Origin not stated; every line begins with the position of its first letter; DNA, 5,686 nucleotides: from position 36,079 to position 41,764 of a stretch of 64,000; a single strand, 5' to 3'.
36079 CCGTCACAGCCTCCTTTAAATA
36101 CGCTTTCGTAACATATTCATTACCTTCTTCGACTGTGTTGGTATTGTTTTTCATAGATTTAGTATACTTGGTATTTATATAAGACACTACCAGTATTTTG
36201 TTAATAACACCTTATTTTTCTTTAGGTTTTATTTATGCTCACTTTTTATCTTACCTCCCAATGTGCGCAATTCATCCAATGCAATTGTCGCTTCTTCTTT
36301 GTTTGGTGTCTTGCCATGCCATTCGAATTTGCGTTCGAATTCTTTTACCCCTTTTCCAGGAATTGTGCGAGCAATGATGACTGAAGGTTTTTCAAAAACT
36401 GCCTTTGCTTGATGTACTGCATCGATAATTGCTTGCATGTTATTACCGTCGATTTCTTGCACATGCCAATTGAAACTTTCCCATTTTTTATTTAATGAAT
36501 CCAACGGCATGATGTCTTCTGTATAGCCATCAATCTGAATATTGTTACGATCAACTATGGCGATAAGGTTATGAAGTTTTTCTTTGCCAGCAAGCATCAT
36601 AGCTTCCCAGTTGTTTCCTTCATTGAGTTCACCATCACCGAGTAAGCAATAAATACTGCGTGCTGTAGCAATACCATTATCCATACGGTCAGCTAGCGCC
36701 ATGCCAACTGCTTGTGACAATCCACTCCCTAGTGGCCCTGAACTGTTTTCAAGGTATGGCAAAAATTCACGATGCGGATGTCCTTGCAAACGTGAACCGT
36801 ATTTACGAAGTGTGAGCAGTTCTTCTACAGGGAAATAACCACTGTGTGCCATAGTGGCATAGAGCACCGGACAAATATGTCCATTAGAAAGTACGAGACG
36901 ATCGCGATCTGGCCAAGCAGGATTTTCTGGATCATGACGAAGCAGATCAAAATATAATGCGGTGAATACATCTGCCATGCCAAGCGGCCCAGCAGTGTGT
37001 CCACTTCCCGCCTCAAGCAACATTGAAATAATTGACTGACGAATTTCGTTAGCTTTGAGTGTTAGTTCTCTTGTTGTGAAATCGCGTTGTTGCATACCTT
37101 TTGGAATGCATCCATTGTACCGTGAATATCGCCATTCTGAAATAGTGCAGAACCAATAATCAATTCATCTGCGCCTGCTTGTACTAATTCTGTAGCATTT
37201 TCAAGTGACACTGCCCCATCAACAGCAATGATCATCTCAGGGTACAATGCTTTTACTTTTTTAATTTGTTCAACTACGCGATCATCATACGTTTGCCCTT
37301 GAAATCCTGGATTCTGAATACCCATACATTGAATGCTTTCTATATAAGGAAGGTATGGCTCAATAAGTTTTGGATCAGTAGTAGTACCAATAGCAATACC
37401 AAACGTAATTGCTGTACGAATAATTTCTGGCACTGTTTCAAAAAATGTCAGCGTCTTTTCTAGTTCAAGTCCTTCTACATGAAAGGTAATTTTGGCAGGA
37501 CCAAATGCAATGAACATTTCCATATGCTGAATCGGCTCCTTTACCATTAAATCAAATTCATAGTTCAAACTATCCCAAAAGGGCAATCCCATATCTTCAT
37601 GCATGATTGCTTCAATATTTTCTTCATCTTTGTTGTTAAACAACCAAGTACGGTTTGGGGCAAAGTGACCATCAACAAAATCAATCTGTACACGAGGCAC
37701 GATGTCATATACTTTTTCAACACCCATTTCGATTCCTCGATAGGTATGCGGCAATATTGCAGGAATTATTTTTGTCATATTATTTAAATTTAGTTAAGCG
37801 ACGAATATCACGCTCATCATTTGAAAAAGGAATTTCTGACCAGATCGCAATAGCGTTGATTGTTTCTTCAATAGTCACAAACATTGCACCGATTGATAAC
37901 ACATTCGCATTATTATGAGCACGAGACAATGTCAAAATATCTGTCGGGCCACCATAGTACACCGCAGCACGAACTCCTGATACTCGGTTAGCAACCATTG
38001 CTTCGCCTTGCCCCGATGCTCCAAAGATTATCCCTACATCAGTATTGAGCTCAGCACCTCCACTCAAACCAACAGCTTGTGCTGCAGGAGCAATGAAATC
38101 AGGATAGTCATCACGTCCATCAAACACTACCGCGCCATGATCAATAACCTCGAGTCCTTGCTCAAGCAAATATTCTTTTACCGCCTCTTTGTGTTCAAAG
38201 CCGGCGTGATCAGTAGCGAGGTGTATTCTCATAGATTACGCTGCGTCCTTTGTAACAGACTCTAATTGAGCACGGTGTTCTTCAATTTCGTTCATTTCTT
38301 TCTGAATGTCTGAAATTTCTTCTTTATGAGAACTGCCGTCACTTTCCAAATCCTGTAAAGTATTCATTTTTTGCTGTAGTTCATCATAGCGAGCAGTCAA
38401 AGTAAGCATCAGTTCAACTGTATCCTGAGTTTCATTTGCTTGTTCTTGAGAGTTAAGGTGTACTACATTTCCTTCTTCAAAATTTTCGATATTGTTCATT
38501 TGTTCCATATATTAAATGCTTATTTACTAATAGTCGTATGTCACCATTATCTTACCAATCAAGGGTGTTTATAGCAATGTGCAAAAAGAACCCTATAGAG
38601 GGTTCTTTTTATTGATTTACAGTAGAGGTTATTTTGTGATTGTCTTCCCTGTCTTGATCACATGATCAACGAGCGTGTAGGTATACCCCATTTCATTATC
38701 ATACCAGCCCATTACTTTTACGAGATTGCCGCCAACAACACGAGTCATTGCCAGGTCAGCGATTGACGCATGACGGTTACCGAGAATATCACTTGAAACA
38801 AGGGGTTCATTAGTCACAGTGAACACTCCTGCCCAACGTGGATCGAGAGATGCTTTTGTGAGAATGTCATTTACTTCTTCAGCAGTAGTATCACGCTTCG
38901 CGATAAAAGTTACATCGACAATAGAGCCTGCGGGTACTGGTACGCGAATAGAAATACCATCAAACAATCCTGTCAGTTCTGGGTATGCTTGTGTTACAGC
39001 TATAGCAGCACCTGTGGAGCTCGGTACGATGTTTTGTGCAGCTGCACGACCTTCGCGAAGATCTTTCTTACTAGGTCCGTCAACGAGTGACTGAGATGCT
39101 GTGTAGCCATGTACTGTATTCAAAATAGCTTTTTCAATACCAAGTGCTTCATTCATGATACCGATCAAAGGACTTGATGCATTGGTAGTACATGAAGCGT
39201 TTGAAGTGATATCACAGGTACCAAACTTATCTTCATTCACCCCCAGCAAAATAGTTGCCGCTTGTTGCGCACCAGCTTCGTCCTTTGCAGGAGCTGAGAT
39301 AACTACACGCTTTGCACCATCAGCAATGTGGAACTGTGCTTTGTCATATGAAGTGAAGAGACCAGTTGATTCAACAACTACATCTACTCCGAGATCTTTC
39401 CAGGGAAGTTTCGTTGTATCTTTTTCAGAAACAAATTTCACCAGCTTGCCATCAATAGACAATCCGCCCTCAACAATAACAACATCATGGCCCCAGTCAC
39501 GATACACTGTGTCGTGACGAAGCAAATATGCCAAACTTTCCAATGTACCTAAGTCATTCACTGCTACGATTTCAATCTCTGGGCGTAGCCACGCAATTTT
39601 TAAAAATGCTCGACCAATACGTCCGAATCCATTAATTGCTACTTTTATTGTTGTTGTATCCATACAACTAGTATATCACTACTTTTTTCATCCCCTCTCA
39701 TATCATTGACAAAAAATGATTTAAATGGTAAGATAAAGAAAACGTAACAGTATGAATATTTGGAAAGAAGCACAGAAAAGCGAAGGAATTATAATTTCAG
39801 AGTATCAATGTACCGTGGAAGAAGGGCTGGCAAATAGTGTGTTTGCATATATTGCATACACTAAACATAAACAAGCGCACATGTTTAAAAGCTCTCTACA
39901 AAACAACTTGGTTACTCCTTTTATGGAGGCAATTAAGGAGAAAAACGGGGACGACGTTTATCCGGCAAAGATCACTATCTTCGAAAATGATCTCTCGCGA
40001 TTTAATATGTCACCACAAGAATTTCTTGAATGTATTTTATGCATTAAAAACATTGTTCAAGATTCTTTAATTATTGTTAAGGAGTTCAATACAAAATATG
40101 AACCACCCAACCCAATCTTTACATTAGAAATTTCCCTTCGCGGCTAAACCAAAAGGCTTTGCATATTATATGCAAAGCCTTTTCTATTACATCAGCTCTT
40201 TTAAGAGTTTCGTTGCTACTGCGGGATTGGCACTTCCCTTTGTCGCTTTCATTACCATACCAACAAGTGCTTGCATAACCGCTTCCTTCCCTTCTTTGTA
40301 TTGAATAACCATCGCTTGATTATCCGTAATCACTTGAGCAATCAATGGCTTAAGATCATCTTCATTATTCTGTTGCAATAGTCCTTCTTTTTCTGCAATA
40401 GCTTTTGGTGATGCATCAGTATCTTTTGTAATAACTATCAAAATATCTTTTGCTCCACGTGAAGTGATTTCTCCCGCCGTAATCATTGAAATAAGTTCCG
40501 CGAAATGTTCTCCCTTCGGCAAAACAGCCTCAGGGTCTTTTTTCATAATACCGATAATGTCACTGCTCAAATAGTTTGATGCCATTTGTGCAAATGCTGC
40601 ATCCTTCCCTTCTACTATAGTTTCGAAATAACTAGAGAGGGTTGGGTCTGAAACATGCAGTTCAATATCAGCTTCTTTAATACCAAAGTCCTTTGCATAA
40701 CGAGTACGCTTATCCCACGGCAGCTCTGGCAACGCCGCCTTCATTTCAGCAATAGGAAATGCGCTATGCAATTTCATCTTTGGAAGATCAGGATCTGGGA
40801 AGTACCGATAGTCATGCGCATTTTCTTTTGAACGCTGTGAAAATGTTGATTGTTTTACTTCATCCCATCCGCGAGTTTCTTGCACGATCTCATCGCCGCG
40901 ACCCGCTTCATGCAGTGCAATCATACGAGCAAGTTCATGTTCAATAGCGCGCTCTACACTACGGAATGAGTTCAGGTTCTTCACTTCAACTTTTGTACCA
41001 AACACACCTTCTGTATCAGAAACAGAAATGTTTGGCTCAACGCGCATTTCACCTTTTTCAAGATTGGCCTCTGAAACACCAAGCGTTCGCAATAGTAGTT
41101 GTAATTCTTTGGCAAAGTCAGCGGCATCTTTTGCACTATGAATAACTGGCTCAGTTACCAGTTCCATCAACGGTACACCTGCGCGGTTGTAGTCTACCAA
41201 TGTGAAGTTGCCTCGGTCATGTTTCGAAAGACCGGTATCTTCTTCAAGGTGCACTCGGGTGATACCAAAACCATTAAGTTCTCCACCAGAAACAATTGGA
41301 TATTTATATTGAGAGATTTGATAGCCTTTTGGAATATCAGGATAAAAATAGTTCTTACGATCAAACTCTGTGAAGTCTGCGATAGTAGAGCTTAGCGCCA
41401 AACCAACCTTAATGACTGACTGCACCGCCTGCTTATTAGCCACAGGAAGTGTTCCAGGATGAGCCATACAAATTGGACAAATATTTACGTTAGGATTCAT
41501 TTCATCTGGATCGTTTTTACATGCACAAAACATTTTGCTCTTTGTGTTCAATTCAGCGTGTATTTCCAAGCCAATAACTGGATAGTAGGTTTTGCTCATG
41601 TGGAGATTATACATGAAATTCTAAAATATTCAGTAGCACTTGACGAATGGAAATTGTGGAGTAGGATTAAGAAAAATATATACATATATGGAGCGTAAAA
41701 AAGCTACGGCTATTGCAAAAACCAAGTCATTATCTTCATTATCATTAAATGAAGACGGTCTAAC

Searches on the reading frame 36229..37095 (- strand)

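Call 112: search_protein_families(library=pfam, proteins=[window:36229-37095:-], max_evalue=0.00001)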
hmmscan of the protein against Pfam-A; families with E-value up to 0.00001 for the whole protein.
window:36229-37095:- (288 aa): 3 families
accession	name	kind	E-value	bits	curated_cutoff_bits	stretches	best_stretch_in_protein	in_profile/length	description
PF00456.26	Transketolase_N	-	2.4e-64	217.9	22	1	15-268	6-267/334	Transketolase, thiamine diphosphate binding domain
PF13292.11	DXP_synthase_N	-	1e-13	51.7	21.2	1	4-188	11-175/274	1-deoxy-D-xylulose-5-phosphate synthase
PF00676.26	E1_dh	-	4.1e-06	26.4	22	1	117-233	98-210/300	Dehydrogenase E1 component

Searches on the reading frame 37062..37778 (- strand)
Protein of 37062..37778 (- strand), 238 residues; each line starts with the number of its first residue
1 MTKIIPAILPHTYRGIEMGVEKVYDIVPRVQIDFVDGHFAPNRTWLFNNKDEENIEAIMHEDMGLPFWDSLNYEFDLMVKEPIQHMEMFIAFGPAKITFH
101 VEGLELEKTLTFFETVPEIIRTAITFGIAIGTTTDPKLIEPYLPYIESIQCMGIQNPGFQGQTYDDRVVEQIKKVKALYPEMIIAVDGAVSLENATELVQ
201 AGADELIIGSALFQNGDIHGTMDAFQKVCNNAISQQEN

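Call 112: search_protein_families(library=pfam, proteins=[window:37062-37778:-], max_evalue=0.00001)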
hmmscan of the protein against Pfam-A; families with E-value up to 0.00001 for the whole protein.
window:37062-37778:- (238 aa): 1 family
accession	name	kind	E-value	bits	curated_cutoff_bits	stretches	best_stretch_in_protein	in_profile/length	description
PF00834.25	Ribul_P_3_epim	-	1.4e-26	93.5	21.1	1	4-213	2-198/198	Ribulose-phosphate 3 epimerase family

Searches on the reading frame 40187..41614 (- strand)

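Call 113: search_protein_families(library=pfam, proteins=[window:40187-41614:-], max_evalue=0.00001)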
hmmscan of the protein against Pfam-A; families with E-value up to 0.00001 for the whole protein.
window:40187-41614:- (475 aa): 2 families
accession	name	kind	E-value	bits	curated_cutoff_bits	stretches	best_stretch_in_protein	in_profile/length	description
PF02934.20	GatB_N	-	4.9e-105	351.1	23.4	1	13-285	2-274/277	GatB/GatE catalytic domain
PF02637.23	GatB_Yqey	-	1.1e-32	113.4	27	1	329-474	2-147/148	GatB domain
